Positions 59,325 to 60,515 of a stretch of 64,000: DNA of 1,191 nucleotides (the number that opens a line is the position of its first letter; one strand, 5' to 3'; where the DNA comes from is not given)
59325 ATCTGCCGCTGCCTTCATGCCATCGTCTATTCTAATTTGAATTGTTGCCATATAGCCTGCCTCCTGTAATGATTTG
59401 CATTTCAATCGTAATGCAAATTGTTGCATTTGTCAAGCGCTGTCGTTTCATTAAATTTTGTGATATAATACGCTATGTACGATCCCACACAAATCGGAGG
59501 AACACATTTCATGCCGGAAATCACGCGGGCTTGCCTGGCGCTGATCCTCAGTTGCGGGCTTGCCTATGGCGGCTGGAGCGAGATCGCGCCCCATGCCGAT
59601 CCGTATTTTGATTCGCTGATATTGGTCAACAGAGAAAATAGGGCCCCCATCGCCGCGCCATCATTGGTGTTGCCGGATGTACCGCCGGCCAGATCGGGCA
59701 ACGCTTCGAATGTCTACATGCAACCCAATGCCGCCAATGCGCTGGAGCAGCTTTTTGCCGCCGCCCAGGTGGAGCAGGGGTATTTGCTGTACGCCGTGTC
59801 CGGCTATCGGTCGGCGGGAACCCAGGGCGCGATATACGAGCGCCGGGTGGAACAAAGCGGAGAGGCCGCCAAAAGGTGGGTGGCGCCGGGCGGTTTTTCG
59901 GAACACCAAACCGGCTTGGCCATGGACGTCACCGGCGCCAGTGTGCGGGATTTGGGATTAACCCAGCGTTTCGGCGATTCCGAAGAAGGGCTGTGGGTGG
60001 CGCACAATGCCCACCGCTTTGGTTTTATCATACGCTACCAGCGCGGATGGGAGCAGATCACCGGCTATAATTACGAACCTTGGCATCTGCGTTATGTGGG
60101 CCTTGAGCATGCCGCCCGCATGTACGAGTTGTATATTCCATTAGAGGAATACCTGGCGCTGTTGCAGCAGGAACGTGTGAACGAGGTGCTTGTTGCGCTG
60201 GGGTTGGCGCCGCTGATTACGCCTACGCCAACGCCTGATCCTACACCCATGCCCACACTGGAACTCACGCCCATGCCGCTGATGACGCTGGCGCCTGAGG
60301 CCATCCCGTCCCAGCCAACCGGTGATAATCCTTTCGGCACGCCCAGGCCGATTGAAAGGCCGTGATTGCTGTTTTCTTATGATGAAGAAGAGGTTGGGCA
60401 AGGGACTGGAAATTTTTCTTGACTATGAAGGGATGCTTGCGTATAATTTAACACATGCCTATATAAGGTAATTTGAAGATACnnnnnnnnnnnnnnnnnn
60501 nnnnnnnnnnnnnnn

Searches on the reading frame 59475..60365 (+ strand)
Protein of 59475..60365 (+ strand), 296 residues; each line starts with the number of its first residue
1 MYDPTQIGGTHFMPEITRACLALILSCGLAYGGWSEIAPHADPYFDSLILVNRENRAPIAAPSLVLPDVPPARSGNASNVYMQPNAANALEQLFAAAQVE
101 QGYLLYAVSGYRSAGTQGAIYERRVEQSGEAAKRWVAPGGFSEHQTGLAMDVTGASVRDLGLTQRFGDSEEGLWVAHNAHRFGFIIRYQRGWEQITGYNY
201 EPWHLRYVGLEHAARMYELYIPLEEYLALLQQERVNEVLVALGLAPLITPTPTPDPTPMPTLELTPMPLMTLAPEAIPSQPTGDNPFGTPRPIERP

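Call 4: search_protein_families(library=pfam, proteins=[window:59475-60365:+], max_evalue=1)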
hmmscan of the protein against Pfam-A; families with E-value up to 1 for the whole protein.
window:59475-60365:+ (296 aa): 1 family
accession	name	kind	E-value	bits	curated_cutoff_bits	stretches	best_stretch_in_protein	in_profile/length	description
PF02557.22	VanY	-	1.2e-39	135.6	25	1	80-209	2-131/132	D-alanyl-D-alanine carboxypeptidase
